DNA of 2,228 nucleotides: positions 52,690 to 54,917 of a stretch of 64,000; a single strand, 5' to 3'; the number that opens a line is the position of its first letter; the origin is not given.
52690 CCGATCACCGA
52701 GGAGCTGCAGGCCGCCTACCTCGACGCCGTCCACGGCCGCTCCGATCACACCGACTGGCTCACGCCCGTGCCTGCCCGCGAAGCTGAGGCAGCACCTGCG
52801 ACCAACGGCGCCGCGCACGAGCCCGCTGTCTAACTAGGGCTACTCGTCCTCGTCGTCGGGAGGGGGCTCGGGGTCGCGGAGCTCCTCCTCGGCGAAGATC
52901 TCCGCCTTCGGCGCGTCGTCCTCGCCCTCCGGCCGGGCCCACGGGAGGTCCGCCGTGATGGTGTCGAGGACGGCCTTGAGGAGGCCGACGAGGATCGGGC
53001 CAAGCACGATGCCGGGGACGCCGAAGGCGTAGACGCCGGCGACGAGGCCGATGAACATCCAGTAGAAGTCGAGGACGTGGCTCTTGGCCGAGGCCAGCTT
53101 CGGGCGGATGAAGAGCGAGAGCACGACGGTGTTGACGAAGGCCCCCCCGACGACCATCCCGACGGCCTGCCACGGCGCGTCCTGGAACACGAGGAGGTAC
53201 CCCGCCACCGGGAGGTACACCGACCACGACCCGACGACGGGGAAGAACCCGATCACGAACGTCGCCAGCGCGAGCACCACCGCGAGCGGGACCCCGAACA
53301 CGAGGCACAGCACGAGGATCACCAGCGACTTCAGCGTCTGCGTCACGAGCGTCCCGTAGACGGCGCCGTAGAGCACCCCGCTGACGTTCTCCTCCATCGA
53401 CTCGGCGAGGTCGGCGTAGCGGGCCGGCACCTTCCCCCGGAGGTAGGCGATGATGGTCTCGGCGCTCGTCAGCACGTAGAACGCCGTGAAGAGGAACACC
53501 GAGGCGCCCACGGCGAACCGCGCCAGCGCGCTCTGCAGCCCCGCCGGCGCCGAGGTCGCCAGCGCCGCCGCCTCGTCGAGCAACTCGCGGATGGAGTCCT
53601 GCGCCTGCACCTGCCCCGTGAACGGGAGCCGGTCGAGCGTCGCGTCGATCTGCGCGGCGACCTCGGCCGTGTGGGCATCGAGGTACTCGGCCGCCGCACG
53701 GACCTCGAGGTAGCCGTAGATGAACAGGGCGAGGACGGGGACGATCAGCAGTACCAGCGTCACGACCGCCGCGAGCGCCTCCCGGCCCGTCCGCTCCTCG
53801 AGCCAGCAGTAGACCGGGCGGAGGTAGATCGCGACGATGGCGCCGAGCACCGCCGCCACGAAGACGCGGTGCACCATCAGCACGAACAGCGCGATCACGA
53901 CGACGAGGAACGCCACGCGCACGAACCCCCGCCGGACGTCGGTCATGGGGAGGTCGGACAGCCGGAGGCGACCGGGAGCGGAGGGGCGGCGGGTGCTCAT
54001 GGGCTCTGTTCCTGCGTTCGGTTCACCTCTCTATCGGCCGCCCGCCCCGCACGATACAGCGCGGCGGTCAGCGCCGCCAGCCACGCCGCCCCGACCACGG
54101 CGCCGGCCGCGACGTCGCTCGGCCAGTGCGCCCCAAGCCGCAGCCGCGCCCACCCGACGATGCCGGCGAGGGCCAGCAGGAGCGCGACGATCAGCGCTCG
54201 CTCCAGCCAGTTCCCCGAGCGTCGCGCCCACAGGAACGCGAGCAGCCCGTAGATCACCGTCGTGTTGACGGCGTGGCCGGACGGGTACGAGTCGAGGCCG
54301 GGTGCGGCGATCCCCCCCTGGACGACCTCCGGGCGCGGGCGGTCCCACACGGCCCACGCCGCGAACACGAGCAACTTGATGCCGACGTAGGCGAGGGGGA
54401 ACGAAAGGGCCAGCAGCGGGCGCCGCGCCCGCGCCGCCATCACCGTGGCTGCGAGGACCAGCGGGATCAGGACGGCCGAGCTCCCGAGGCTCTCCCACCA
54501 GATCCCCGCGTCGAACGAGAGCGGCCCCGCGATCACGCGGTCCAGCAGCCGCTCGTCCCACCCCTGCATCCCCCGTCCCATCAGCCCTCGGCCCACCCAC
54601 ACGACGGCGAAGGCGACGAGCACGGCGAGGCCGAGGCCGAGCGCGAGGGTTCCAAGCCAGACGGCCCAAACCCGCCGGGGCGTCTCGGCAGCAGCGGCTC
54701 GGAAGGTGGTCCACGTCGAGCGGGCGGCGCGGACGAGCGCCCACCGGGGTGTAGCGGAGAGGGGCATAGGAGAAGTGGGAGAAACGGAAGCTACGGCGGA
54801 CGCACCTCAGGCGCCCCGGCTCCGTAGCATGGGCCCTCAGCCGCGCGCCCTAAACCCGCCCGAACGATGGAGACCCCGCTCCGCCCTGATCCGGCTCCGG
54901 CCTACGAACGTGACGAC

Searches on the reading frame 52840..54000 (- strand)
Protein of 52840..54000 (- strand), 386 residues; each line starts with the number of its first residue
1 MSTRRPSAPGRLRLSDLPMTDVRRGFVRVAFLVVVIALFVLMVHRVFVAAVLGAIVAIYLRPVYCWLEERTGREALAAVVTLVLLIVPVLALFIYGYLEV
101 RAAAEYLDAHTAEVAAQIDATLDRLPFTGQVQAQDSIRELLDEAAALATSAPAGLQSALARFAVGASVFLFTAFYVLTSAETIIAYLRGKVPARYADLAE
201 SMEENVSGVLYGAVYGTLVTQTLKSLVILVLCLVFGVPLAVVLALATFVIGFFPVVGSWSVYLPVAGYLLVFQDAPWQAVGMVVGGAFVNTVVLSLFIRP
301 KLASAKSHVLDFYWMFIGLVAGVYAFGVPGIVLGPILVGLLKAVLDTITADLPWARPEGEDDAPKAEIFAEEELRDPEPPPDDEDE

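Call 6: search_protein_families(library=pfam, proteins=[window:52840-54000:-])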
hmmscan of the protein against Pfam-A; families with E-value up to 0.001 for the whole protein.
window:52840-54000:- (386 aa): 1 family
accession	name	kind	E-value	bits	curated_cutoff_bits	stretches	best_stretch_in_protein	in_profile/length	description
PF01594.21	AI-2E_transport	-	1.4e-35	123.5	34.3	1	28-348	3-326/327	AI-2E family transporter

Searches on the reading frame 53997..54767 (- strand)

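Call 6: search_protein_families(library=pfam, proteins=[window:53997-54767:-])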
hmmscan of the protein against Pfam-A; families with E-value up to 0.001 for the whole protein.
window:53997-54767:- (256 aa): 1 family
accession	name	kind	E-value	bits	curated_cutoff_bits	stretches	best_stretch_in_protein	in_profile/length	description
PF01569.27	PAP2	-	8.7e-19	68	27.2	1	127-239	9-127/130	PAP2 superfamily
